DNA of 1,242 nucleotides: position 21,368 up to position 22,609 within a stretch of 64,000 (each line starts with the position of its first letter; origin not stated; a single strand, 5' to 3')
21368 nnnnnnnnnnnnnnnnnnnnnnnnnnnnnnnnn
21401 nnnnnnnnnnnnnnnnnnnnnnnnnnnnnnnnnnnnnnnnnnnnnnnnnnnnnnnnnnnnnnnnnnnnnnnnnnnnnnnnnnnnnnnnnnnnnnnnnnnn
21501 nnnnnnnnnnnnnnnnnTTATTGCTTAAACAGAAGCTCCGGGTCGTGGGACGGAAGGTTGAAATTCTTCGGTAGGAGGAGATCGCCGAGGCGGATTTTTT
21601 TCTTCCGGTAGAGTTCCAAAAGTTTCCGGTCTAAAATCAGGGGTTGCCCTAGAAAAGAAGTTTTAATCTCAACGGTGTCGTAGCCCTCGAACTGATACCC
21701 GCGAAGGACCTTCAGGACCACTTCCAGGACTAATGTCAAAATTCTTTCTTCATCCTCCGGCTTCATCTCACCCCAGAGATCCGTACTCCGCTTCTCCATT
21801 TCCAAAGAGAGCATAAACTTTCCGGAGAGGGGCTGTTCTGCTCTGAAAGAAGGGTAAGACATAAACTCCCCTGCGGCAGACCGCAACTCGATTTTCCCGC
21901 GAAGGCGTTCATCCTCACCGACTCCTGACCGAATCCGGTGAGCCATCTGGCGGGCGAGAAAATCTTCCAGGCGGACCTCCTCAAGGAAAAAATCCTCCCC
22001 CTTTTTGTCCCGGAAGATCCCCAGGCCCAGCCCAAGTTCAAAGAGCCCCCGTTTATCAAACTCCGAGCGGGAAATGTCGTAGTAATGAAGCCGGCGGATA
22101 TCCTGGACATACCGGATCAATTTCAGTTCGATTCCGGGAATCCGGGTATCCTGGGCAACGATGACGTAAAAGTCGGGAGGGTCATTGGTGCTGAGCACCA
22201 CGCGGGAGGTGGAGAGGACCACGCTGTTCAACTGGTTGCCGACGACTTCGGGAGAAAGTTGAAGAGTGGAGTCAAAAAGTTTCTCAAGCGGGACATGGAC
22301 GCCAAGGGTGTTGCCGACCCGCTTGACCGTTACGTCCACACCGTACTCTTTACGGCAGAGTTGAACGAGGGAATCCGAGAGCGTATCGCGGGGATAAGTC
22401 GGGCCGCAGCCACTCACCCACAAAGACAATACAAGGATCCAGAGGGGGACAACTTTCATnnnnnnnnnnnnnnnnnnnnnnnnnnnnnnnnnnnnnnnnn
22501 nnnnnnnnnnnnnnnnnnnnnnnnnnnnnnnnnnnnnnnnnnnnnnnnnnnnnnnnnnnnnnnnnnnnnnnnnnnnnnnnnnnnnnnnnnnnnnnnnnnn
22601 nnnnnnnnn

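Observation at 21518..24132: FtsH-like protease without a periplasmic domain, translationally coupled to an unknown lipoprotein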

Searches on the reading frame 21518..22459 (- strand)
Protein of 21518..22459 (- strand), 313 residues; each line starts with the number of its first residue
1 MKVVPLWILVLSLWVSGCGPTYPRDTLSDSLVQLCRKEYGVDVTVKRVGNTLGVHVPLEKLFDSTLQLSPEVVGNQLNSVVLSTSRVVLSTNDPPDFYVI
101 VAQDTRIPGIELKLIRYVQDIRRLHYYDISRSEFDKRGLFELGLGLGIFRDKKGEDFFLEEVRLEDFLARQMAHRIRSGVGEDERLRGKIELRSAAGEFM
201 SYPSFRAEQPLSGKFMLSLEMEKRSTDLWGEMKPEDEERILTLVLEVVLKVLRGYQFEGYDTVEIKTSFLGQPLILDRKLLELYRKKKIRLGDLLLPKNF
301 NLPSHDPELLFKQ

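Call 3: search_protein_families(library=pfam, proteins=[window:21518-22459:-], max_evalue=0.1)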
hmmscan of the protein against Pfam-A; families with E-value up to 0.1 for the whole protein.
window:21518-22459:- (313 aa): 0 families

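Call 4: search_protein_families(library=ncbifam, proteins=[window:21518-22459:-], max_evalue=0.1)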
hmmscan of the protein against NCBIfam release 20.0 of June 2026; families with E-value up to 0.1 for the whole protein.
window:21518-22459:- (313 aa): 0 families

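Call 6: find_homologous_proteins(query=window:21518-22459:-, max_evalue=0.001)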
Query window:21518-22459:- (313 aa): 25 proteins with E <= 0.001 among 2361 candidates.
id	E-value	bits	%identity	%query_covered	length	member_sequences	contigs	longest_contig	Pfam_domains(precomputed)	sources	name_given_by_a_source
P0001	3.7e-203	692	100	100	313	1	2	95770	-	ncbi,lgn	-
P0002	1.7e-109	384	58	100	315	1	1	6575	-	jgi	-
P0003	1.9e-107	377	58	98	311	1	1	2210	-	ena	-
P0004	4.8e-105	369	59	98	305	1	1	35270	-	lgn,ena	-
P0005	2.6e-104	367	55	100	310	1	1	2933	-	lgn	-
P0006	4.7e-103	363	58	98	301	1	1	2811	-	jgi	-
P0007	1.1e-102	362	56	100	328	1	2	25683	-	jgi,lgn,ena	-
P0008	3.9e-101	356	55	100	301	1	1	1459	-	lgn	-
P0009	1.9e-100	354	56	97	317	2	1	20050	-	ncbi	-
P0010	5.6e-99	349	54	99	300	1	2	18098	-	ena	-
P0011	8.5e-99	349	55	95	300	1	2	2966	-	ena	-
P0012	1.2e-94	335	53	96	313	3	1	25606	-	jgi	-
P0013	2.4e-93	331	54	96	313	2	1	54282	-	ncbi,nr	ncbi:MAG: hypothetical protein HY590_01455 [Candidatus Omnitrophica bacterium]|nr:hypothetical prote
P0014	2.2e-86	308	56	90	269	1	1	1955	-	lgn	-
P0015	3.8e-85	304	50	95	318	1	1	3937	-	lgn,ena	-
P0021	6.6e-43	165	45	46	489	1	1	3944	-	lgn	-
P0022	3.1e-32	130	37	50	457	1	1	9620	-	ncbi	-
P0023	7.2e-28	116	27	92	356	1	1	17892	-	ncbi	ncbi:MAG: hypothetical protein ABIH09_01180 [Candidatus Omnitrophota bacterium]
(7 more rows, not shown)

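Call 9: find_encoding_contigs(protein=P0013, flank=6000, max_places=2)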
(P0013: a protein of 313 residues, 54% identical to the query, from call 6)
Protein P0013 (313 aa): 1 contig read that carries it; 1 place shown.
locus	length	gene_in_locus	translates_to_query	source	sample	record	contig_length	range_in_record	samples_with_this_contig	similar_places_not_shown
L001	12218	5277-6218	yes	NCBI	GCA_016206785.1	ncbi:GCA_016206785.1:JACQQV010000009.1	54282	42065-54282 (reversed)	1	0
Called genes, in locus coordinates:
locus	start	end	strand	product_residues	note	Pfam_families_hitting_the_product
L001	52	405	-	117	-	-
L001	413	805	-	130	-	-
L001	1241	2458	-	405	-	PF00480:ROK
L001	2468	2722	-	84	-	-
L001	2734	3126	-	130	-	-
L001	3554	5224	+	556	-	PF06068:TIP49 (weak), PF00004:AAA, PF07728:AAA_5 (weak), PF13401:AAA_22 (faint), PF17862:AAA_lid_3 (weak), PF01434:Peptidase_M41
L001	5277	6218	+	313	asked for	-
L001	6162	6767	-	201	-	PF00551:Formyl_trans_N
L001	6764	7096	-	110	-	PF00085:Thioredoxin, PF04756:OST3_OST6 (weak), PF14595:Thioredoxin_9 (weak), PF13098:Thioredoxin_2, PF13905:Thioredoxin_8 (faint)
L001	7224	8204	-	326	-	PF00248:Aldo_ket_red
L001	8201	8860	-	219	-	PF18306:LDcluster4, PF03641:Lysine_decarbox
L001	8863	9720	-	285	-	PF01261:AP_endonuc_2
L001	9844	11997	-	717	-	PF02629:CoA_binding, PF13380:CoA_binding_2, PF13607:Succ_CoA_lig, PF19045:Ligase_CoA_2, PF13549:ATP-grasp_5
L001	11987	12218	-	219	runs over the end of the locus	PF09335:VTT_dom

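Call 10: find_encoding_contigs(protein=P0004, flank=6000, max_places=2)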
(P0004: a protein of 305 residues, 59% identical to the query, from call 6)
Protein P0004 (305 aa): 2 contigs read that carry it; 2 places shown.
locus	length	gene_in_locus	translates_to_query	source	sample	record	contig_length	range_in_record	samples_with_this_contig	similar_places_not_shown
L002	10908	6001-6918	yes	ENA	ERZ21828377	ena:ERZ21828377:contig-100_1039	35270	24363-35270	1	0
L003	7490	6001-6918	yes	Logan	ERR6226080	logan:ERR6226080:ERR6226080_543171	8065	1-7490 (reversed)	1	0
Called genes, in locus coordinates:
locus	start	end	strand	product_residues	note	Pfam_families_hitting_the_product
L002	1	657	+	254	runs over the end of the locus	PF01145:Band_7, PF13421:Band_7_1 (weak)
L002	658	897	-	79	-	PF04977:DivIC, PF27720:SSNA1 (weak)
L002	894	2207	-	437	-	PF03952:Enolase_N, PF00113:Enolase_C, PF13378:MR_MLE_C (weak)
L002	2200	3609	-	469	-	PF02878:PGM_PMM_I, PF02879:PGM_PMM_II, PF02880:PGM_PMM_III, PF00408:PGM_PMM_IV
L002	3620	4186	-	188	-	-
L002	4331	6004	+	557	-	PF06068:TIP49 (weak), PF00004:AAA, PF17862:AAA_lid_3 (weak), PF01434:Peptidase_M41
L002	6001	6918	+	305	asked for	-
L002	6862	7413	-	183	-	PF00551:Formyl_trans_N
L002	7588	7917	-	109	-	PF00085:Thioredoxin, PF14595:Thioredoxin_9 (weak), PF13098:Thioredoxin_2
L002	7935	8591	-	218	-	PF18306:LDcluster4, PF03641:Lysine_decarbox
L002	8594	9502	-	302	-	PF01261:AP_endonuc_2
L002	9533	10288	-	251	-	PF01048:PNP_UDP_1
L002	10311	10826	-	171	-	PF00156:Pribosyltran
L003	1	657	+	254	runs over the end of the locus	PF01145:Band_7, PF13421:Band_7_1 (weak)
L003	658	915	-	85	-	PF04977:DivIC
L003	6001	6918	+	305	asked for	-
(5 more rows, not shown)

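Call 11: find_encoding_contigs(protein=P0023, flank=6000, max_places=2)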
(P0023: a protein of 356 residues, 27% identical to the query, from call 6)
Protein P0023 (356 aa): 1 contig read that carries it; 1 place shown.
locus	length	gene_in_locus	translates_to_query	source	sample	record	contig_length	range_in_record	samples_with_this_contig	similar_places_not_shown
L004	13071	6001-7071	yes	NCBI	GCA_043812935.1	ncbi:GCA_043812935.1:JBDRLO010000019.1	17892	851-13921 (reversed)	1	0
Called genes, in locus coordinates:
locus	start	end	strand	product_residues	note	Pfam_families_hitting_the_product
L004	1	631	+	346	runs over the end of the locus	PF08240:ADH_N, PF16912:Glu_dehyd_C (weak), PF00107:ADH_zinc_N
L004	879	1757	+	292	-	PF01634:HisG, PF08029:HisG_C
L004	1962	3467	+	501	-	-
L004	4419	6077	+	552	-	PF06068:TIP49, PF00004:AAA, PF07724:AAA_2 (faint), PF07728:AAA_5 (weak), PF13207:AAA_17 (faint), PF17862:AAA_lid_3 (weak), PF01434:Peptidase_M41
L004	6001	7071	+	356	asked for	-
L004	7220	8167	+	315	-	PF02779:Transket_pyr, PF02780:Transketolase_C, PF22613:Transketolase_C_1 (weak)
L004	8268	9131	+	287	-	PF00288:GHMP_kinases_N, PF08544:GHMP_kinases_C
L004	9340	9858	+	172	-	PF04026:SpoVG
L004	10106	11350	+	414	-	PF00483:NTP_transferase, PF01128:IspD (weak), PF12804:NTP_transf_3, PF25084:LbH_EIF2B, PF00132:Hexapep (weak), PF25087:GMPPB_C, PF00132:Hexapep (weak)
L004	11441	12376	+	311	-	PF13793:Pribosyltran_N, PF00156:Pribosyltran, PF14572:Pribosyl_synth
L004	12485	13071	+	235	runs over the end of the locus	PF01386:Ribosomal_L25p, PF14693:Ribosomal_TL5_C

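Call 12: find_encoding_contigs(protein=P0022, flank=6000, max_places=2)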
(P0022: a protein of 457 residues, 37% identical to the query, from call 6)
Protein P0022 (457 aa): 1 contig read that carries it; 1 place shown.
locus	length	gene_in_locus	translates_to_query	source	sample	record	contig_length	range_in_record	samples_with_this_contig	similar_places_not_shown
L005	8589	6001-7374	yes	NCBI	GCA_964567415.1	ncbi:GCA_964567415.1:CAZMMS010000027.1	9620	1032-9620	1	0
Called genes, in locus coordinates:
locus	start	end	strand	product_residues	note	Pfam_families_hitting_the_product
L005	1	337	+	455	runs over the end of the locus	?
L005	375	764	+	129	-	-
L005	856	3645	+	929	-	-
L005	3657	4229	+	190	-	-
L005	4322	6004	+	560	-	PF06068:TIP49 (weak), PF00004:AAA, PF17862:AAA_lid_3, PF01434:Peptidase_M41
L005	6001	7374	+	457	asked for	-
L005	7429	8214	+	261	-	PF01628:HrcA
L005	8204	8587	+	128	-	?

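Call 13: find_encoding_contigs(protein=P0021, flank=4000, max_places=2)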
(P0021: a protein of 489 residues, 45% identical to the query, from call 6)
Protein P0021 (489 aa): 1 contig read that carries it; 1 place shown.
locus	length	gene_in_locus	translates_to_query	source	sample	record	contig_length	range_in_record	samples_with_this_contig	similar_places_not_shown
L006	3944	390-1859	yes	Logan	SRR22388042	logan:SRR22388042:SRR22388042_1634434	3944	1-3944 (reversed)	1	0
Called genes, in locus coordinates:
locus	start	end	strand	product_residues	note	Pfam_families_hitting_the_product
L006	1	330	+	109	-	?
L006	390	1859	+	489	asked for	-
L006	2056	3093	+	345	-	PF01726:LexA_DNA_bind (faint), PF03444:WHD_HrcA (weak), PF01628:HrcA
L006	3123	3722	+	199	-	PF01025:GrpE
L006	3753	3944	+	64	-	?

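Call 25: search_protein_representatives(alignment_id=A1)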
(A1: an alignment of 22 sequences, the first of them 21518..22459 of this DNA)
Query: 22 sequences, 311 profile positions. Proteins with E-value up to 0.001 (for the whole library): 768; up to 1e-10: 549; up to 1e-30: 195. The best 150 are listed.
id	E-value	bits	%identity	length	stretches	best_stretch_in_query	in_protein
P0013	1.0e-135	468.3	-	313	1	1-311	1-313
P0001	3.8e-129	446.7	-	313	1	3-311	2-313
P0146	1.0e-87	310.6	-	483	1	7-295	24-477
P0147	1.6e-87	309.9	-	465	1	6-294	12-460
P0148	2.1e-87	309.6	-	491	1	7-295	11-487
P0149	5.3e-87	308.3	-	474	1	5-299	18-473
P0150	1.3e-85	303.7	-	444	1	6-294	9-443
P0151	2.9e-83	296.0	-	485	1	7-296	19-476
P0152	4.5e-83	295.4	-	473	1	6-298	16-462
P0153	2.4e-82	293.0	-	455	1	7-296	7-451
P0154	1.4e-81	290.5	-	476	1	6-295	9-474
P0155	2.8e-81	289.5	-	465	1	6-296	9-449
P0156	4.4e-81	288.8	-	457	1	2-293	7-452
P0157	1.6e-79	283.7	-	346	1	10-297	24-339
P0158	6.2e-79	281.8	-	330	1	7-293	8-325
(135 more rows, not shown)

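Call 26: predict_structure(alignment_id=A1)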
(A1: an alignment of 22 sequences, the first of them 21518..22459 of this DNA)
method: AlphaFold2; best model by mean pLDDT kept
length: 313 residues; sequences in the alignment: 22
mean_pLDDT: 84.6   pTM: 0.82
mean pLDDT of the five models: 84.6, 83.3, 82.2, 81.8, 79.9
residues with pLDDT >= 90: 160; 70-90: 108; 50-70: 37; < 50: 8
segments of 3 or more residues with pLDDT < 50: 301-303
pLDDT, mean of each block of 10 residues (from residue 1): 71 67 88 91 94 92 75 80 90 94 87 94 91 92 68 72 97 96 90 95 77 93 68 85 97 94 93 91 92 71 50 49
secondary structure, 60 per line:
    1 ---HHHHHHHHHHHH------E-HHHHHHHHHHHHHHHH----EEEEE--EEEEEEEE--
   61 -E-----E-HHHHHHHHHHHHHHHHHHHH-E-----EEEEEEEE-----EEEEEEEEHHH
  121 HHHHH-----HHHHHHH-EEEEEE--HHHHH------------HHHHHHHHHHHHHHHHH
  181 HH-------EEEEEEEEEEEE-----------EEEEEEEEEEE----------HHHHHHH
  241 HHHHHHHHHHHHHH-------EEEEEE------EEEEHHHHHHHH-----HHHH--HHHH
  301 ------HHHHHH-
elements in order: H4-15 H24-39 E44-48 E51-58 H70-89 E97-104 E110-117 H118-125 H131-137 E139-144 H147-151 H164-182 E190-201 E213-223 H234-254 E262-267 E274-277 H278-285 H291-294 H297-300 H307-312

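Call 30: fold_search(model_id=the predicted structure, library=pdb)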
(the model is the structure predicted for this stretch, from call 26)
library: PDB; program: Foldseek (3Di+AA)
matches with E <= 10: 760; with E <= 0.001: 1
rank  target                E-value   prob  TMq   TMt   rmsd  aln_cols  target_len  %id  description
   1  8t8p_A                4.3e-04  0.84  0.20  0.22  19.2       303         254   14  33-mer FliF MS-ring from Salmonella (released 2024-02-28)
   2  8t8p_AA               1.8e-03  0.63  0.18  0.18  21.5       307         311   14  33-mer FliF MS-ring from Salmonella (released 2024-02-28)
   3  6scn_A                2.4e-03  0.66  0.19  0.23  19.7       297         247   13  33mer structure of the Salmonella flagella MS-ring protein FliF (released 2020-03-18)
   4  3n2q                  2.7e-03  0.69  0.20  0.22  16.2       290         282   10  Crystal structure of Sex pheromone staph-cAM373 precursor (released 2010-06-02)
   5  4hn3_D                5.8e-03  0.60  0.21  0.20  14.9       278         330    9  The crystal structure of a sex pheromone precursor (lmo1757) from Listeria monocytogenes EGD-e (released 2012-10-31)
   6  2qx2                  8.3e-03  0.63  0.19  0.18  15.6       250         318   12  Structure of the C-terminal domain of sex pheromone staph-cAM373 precursor from Staphylococcus aureus (released 2007-09-11)
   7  4ewv_A                8.3e-03  0.54  0.16  0.12  15.3       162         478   15  Crystal structure of GH3.12 in complex with AMPCPP (released 2012-06-13)
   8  6g2d_B                8.3e-03  0.41  0.20  0.11  17.6       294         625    7  Citrate-induced acetyl-CoA carboxylase (ACC-Cit) filament at 5.4 A resolution (released 2018-06-13)
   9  5trc_A                8.9e-03  0.25  0.18  0.14  15.0       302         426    8  Crystal structure of phosphorylated AC3-AC5 domains of yeast acetyl-CoA carboxylase (released 2016-12-07)
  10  4hn3_A                1.2e-02  0.41  0.19  0.18  15.6       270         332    9  The crystal structure of a sex pheromone precursor (lmo1757) from Listeria monocytogenes EGD-e (released 2012-10-31)
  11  6e1q                  1.3e-02  0.92  0.21  0.12  13.8       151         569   10  AtGH3.15 acyl acid amido synthetase in complex with 2,4-DB (released 2018-10-24)
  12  9fwd_B                1.3e-02  0.90  0.18  0.11  14.6       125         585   15  Structure of indole-3-acetic acid-amido synthetase GH3.6 from A.thaliana in complex with AMP (released 2025-04-09)
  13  9fwd_A                1.4e-02  0.89  0.18  0.11  14.7       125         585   15  Structure of indole-3-acetic acid-amido synthetase GH3.6 from A.thaliana in complex with AMP (released 2025-04-09)
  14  6g2d_C                1.9e-02  0.13  0.15  0.05  16.1       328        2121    8  Citrate-induced acetyl-CoA carboxylase (ACC-Cit) filament at 5.4 A resolution (released 2018-06-13)
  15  7vka_B                2.0e-02  0.60  0.16  0.10  14.9       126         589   14  Crystal Structure of GH3.6 in complex with an inhibitor (released 2022-08-31)
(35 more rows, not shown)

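Call 33: search_solved_structures(query=A1, max_evalue=10)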
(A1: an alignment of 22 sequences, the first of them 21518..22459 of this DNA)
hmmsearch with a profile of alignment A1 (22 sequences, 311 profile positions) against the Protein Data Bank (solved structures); distinct sequences matched with E-value up to 10: 4.
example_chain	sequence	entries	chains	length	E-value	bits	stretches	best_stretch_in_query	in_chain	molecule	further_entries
8gz7_B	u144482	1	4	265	0.46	12.8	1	92-154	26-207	Gamma-hemolysin component A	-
3b07_B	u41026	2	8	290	0.58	12.5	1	92-154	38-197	Gamma-hemolysin component A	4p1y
8rmk_L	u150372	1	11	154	1.2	11.4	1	206-258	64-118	Synthetic nanobody SbC2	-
8rmm_O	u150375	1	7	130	1.5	11.1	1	206-258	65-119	Synthetic nanobody SbC2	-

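Call 39: find_related_loci(query=A1, collection=metagenome_contigs, flank=4000)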
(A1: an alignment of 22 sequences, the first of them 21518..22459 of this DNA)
Query A1 (313 aa) in metagenome_contigs; peptide patterns used: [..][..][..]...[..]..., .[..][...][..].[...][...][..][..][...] (x = any residue, [..] = any of these).
213 stretches matched a pattern; 77 encode a relative of the query (tblastn E <= 1e-3); 77 distinct loci.
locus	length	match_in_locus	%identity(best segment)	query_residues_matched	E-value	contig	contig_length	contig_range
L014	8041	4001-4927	56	2-313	3e-108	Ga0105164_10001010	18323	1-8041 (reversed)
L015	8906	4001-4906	53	13-313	6e-100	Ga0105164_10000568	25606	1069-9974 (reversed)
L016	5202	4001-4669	32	10-257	5e-37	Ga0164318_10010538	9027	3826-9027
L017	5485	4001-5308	43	16-295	3e-34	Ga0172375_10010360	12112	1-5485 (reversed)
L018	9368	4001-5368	42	15-295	1e-33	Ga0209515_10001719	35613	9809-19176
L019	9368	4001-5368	42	15-295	1e-33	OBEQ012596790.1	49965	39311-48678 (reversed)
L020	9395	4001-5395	49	15-295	2e-33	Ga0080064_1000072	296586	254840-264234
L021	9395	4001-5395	44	15-295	1e-33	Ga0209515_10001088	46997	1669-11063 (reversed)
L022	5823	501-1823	41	10-295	5e-33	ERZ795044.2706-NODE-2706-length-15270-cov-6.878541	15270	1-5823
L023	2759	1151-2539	41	7-304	9e-32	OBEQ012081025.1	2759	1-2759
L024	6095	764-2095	33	7-299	4e-31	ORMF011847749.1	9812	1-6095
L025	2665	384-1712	34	13-304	2e-29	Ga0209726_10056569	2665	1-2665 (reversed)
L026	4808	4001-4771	34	13-222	2e-29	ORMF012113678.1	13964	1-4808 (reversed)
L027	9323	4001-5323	44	16-295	6e-29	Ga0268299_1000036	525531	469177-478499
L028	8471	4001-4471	42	4-137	7e-29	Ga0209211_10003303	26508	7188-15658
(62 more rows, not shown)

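Call 60: find_encoding_contigs(protein=P0001, flank=10000, max_places=2)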
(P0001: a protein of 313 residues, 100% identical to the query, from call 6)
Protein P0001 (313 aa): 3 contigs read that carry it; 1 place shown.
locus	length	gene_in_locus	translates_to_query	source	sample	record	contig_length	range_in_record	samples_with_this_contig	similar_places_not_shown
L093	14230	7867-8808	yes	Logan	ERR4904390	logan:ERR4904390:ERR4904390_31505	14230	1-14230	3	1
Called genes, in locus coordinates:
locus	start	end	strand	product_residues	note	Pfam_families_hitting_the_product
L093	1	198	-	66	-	?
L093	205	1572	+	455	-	PF25145:NfeD1b_N, PF24961:NfeD_membrane, PF01957:NfeD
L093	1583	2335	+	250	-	PF01145:Band_7, PF13421:Band_7_1 (weak)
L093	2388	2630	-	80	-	PF04977:DivIC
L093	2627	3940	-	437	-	PF03952:Enolase_N, PF00113:Enolase_C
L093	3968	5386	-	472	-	PF02878:PGM_PMM_I, PF02879:PGM_PMM_II, PF02880:PGM_PMM_III, PF00408:PGM_PMM_IV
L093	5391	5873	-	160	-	-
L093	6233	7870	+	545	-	PF06068:TIP49 (weak), PF13401:AAA_22 (faint), PF00004:AAA, PF07728:AAA_5 (faint), PF17862:AAA_lid_3 (weak), PF01434:Peptidase_M41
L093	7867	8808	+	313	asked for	-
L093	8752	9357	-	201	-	PF00551:Formyl_trans_N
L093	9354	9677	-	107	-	PF00085:Thioredoxin, PF13098:Thioredoxin_2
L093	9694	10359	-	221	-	PF18306:LDcluster4, PF03641:Lysine_decarbox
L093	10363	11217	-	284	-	PF01261:AP_endonuc_2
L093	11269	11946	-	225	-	PF03009:GDPD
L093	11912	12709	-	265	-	PF01048:PNP_UDP_1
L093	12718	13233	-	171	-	PF00156:Pribosyltran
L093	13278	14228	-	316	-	?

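Call 65: search_protein_families(library=padloc, proteins=[window:21518-22459:-], max_evalue=0.01)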
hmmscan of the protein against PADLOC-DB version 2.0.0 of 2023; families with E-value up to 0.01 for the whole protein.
window:21518-22459:- (313 aa): 0 families
